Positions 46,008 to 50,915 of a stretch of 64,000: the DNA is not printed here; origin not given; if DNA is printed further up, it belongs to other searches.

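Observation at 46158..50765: Giant receptor combining lectin+EGF ectodomain, GPS motif, 7TM and a C-terminal RGS domain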

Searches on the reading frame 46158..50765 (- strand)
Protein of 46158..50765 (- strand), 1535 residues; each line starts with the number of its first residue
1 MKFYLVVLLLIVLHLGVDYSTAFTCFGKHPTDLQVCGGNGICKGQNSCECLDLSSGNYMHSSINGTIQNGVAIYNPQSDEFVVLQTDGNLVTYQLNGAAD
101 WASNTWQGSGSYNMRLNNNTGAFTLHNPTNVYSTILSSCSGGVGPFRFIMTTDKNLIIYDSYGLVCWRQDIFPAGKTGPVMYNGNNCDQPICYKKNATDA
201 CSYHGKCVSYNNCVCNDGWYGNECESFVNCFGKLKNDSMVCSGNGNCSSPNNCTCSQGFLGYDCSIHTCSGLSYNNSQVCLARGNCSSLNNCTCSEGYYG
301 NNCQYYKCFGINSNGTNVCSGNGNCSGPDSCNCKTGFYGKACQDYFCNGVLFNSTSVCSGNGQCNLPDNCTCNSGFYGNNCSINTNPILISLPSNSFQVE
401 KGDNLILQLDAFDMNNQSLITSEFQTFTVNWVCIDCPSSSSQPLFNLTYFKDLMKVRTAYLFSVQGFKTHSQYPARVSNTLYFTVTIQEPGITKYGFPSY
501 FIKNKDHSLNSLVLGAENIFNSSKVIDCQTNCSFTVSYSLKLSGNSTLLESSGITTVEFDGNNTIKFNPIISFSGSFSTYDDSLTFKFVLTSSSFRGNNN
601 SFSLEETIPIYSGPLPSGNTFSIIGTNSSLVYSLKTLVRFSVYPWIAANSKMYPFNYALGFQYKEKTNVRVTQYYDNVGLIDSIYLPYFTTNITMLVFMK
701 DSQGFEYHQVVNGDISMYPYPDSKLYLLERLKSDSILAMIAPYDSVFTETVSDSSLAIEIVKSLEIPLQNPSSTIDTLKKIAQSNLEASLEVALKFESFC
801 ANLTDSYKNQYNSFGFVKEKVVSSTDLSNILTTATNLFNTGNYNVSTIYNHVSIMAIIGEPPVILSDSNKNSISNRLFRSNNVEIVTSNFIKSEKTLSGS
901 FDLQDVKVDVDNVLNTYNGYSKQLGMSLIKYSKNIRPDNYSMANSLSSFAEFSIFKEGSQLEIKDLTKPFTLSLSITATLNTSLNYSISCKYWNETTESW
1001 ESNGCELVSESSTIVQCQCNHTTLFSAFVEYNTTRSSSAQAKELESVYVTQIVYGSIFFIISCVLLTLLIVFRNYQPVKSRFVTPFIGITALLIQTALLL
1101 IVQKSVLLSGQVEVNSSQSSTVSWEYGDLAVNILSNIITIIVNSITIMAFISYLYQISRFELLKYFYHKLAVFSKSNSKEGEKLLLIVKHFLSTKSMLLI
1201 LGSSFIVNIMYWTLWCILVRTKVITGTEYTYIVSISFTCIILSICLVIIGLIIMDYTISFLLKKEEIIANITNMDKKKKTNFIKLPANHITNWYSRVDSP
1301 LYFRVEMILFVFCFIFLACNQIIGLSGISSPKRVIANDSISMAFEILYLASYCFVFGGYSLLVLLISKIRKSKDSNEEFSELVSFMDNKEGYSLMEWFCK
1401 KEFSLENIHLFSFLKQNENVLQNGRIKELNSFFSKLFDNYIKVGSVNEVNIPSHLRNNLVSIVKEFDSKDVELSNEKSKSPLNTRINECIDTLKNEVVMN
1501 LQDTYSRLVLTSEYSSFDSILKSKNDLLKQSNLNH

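Call 3: search_protein_families(library=pfam, proteins=[window:46158-50765:-], max_evalue=1)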
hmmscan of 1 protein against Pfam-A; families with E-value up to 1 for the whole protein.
window:46158-50765:- (1535 aa): 9 families
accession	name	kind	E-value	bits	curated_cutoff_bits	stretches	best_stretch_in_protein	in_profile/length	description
PF07974.19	EGF_2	-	5.9e-17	62.2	22.1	6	199-224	6-32/32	EGF-like domain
PF25024.1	EGF_TEN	-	6.1e-14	52.6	65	2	241-386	3-127/234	Teneurin EGF domain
PF23106.1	EGF_Teneurin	-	1.8e-12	47.5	24.3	5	358-383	5-29/30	Teneurin-like EGF domain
PF01825.27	GPS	-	9.1e-09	36.1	22.5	1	989-1026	2-43/45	GPCR proteolysis site, GPS, motif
PF00615.24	RGS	-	7.5e-06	26.8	23.9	1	1384-1495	4-102/117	Regulator of G protein signaling domain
PF23301.1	EGF_PEAR1L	-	7.8e-06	26.3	37.5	3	203-226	14-37/49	Platelet endothelial aggregation receptor 1-like, EGF domain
PF21795.3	JAG1-like_EGF2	-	8e-06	26.2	27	2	284-303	3-22/25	Protein jagged-1-like, atypical EGF2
PF05961.16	Chordopox_A13L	-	0.25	12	24.1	0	1239-1294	5-63/69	Chordopoxvirus A13L protein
PF21700.4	EGF_DL_JAG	-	0.91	10.1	27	0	244-264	2-22/26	Delta-like/Jagged, EGF-like domain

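Call 5: find_homologous_proteins(query=window:46158-50765:-, max_evalue=0.001)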
Query window:46158-50765:- (1535 aa): 165 proteins with E <= 0.001 among 4697 candidates; the best 120 are listed.
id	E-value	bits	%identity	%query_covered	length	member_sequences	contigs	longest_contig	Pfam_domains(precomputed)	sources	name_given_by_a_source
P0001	0.0e+0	1404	30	98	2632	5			PF00615.25,PF07974.20,PF25024.1,PF23301.2,PF21795.4,PF23106.2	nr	nr:unnamed protein product [Naegleria fowleri]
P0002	0.0e+0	1089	31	98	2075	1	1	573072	PF00615.25,PF07974.20,PF25024.1,PF23301.2,PF21795.4,PF23106.2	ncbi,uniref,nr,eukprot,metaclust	ncbi:predicted protein [Naegleria gruberi]|uniref:Predicted protein n=1 Tax=Naegleria gruberi TaxID=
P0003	0.0e+0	1085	32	98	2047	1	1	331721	PF00615.25,PF21700.4,PF07974.20,PF25024.1,PF23301.2,PF21795.4,PF23106.2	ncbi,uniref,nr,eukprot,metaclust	ncbi:B-lectin domain-containing protein [Naegleria gruberi]|uniref:B-lectin domain-containing protei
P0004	8.4e-292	989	36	87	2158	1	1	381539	PF00615.25,PF07974.20,PF25024.1,PF01436.28,PF23301.2,PF21795.4,PF25021.2,PF23106.2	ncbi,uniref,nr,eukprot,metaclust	ncbi:predicted protein [Naegleria gruberi]|uniref:Predicted protein n=1 Tax=Naegleria gruberi TaxID=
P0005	2.1e-262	892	27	88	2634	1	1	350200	PF07974.20,PF25024.1,PF00008.34,PF23301.2,PF23106.2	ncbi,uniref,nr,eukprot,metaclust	ncbi:predicted protein [Naegleria gruberi]|uniref:Predicted protein n=1 Tax=Naegleria gruberi TaxID=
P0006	7.0e-261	887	30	87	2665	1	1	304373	PF07974.20,PF25024.1,PF23301.2,PF23106.2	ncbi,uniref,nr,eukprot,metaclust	ncbi:predicted protein [Naegleria gruberi]|uniref:Predicted protein n=1 Tax=Naegleria gruberi TaxID=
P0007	1.7e-255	869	31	88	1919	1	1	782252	PF00615.25,PF07974.20,PF25024.1,PF00008.34,PF23301.2,PF21795.4,PF23106.2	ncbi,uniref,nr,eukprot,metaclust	ncbi:hypothetical protein NAEGRDRAFT_79129 [Naegleria gruberi]|uniref:GPS domain-containing protein 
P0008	4.0e-247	841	27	97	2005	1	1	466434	PF07974.20,PF25024.1,PF00008.34,PF23301.2,PF21795.4,PF02010.22,PF23106.2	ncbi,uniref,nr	ncbi:hypothetical protein C9374_008704 [Naegleria lovaniensis]|uniref:Uncharacterized protein n=1 Ta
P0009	1.1e-242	827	29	98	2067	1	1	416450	PF00615.25,PF07974.20,PF25024.1,PF23301.2,PF21795.4,PF23106.2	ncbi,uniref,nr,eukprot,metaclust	ncbi:predicted protein [Naegleria gruberi]|uniref:Predicted protein n=1 Tax=Naegleria gruberi TaxID=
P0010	7.5e-237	807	35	88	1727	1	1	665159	PF00615.25,PF01825.28,PF07974.20,PF25024.1,PF23301.2,PF23106.2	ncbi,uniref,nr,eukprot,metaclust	ncbi:predicted protein [Naegleria gruberi]|uniref:Predicted protein n=1 Tax=Naegleria gruberi TaxID=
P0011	9.1e-224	764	36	24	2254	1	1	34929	PF21700.4,PF07974.20,PF25024.1,PF01436.28,PF23301.2,PF21795.4,PF23106.2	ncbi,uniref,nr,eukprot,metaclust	ncbi:predicted protein [Naegleria gruberi]|uniref:Predicted protein n=1 Tax=Naegleria gruberi TaxID=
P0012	9.5e-223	761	48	13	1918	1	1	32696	PF00147.24,PF21700.4,PF07974.20,PF25024.1,PF00008.34,PF23301.2,PF21795.4,PF23106.2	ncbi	ncbi:hypothetical protein AKO1_013870, partial [Acrasis kona]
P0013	3.8e-200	686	33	87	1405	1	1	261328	PF00615.25,PF21700.4,PF07974.20,PF25024.1,PF23301.2,PF21795.4,PF23106.2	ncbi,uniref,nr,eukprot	ncbi:predicted protein [Naegleria gruberi]|uniref:Predicted protein n=1 Tax=Naegleria gruberi TaxID=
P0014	1.1e-196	674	34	23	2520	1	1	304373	PF07714.24,PF00069.32,PF07974.20,PF25024.1,PF00008.34,PF01436.28,PF23301.2,PF21795.4,PF23106.2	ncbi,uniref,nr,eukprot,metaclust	ncbi:predicted protein [Naegleria gruberi]|uniref:Predicted protein n=2 Tax=Naegleria gruberi TaxID=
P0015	3.0e-185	636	27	59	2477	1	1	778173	PF07974.20,PF25024.1,PF23301.2,PF23106.2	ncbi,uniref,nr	ncbi:hypothetical protein C9374_013602 [Naegleria lovaniensis]|uniref:Uncharacterized protein n=1 Ta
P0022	2.0e-153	531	30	57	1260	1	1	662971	PF07974.20,PF25024.1,PF23301.2,PF02010.22,PF23106.2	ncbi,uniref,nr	ncbi:hypothetical protein C9374_004465 [Naegleria lovaniensis]|uniref:Uncharacterized protein n=1 Ta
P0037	1.7e-122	428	47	25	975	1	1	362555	PF21700.4,PF07974.20,PF25024.1,PF00008.34,PF23301.2,PF21795.4,PF23106.2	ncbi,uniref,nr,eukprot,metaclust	ncbi:predicted protein [Naegleria gruberi]|uniref:Predicted protein n=1 Tax=Naegleria gruberi TaxID=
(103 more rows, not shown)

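Call 11: find_encoding_contigs(protein=window:46158-50765:-, flank=5000, max_places=4)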
Protein window:46158-50765:- (1535 aa): no gene with exactly this product is on record in the collection.

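Call 41: search_protein_families(library=pfam, proteins=[P0008, P0022, P0010, P0037], max_evalue=0.01)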
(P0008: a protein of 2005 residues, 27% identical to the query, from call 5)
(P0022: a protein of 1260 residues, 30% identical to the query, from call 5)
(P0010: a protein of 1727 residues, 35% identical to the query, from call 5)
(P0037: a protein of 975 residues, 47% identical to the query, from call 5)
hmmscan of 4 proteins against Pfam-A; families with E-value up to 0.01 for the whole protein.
P0008 (2005 aa): 9 families
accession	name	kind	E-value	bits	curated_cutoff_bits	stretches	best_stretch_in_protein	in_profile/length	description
PF23106.1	EGF_Teneurin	-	3.3e-60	200.2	24.3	11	298-323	4-28/30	Teneurin-like EGF domain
PF07974.19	EGF_2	-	4.2e-58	193.8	22.1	11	297-322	6-32/32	EGF-like domain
PF25024.1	EGF_TEN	-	1.1e-49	169.6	65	4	455-720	2-224/234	Teneurin EGF domain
PF00008.33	EGF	-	5.7e-11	42.9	21.5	0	295-320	4-31/32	EGF-like domain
PF02010.21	REJ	-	4.7e-09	35.8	25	1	831-1128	121-430/452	REJ domain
PF21795.3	JAG1-like_EGF2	-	8e-09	35.8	27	2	381-403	2-24/25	Protein jagged-1-like, atypical EGF2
PF21700.4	EGF_DL_JAG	-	6.6e-05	23.3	27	0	263-285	2-24/26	Delta-like/Jagged, EGF-like domain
PF23301.1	EGF_PEAR1L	-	0.0027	18.1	37.5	1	340-362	14-36/49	Platelet endothelial aggregation receptor 1-like, EGF domain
PF00615.24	RGS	-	0.0095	16.8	23.9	0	1823-1901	4-79/117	Regulator of G protein signaling domain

P0022 (1260 aa): 7 families
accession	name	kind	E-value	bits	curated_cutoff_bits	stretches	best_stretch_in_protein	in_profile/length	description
PF23106.1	EGF_Teneurin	-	1.4e-50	169.4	24.3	10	214-240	4-29/30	Teneurin-like EGF domain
PF07974.19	EGF_2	-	2.2e-49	165.9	22.1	9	13-39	5-32/32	EGF-like domain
PF25024.1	EGF_TEN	-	2.6e-43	148.8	65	3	56-330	3-231/234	Teneurin EGF domain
PF02010.21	REJ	-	1.8e-10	40.5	25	1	682-910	232-429/452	REJ domain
PF21700.4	EGF_DL_JAG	-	9.2e-05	22.8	27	1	338-360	2-24/26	Delta-like/Jagged, EGF-like domain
PF25820.1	DUF7949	-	0.0001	22.9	27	0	490-516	5-32/35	Domain of unknown function (DUF7949)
PF08765.17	Mor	-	0.0028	18.1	24.9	0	191-206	41-56/107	Mor transcription activator family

P0010 (1727 aa): 7 families
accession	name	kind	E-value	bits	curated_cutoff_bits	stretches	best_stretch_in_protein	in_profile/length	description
PF23106.1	EGF_Teneurin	-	5.2e-29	100.4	24.3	4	574-601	4-30/30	Teneurin-like EGF domain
PF25024.1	EGF_TEN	-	2.9e-25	89.7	65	3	496-648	2-135/234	Teneurin EGF domain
PF07974.19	EGF_2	-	2.8e-22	79.2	22.1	2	297-324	4-32/32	EGF-like domain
PF01825.27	GPS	-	5.4e-07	30.5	22.5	1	1148-1187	2-43/45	GPCR proteolysis site, GPS, motif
PF00615.24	RGS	-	5.8e-07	30.3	23.9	1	1569-1692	2-98/117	Regulator of G protein signaling domain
PF01731.26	Arylesterase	-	0.0032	18.1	21.3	0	187-264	10-78/86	Arylesterase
PF18720.7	EGF_Tenascin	-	0.0035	17.8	25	1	301-324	6-28/29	Tenascin EGF domain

P0037 (975 aa): 8 families
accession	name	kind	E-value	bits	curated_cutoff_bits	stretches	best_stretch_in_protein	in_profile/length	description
PF23106.1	EGF_Teneurin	-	7.7e-33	112.7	24.3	5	286-310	5-28/30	Teneurin-like EGF domain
PF07974.19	EGF_2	-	2.6e-32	111.3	22.1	7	167-191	7-32/32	EGF-like domain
PF25024.1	EGF_TEN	-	6.5e-29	101.6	65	3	365-509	3-125/234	Teneurin EGF domain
PF21700.4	EGF_DL_JAG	-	4.6e-20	71.8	27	2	407-429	2-24/26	Delta-like/Jagged, EGF-like domain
PF21795.3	JAG1-like_EGF2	-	5.3e-15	55.6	27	2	407-428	2-23/25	Protein jagged-1-like, atypical EGF2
PF23301.1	EGF_PEAR1L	-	7.9e-13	48.6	37.5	1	445-469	14-37/49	Platelet endothelial aggregation receptor 1-like, EGF domain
PF00008.33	EGF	-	1.6e-10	41.4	21.5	0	321-346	4-31/32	EGF-like domain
PF25820.1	DUF7949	-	0.0018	18.9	27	1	202-232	3-32/35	Domain of unknown function (DUF7949)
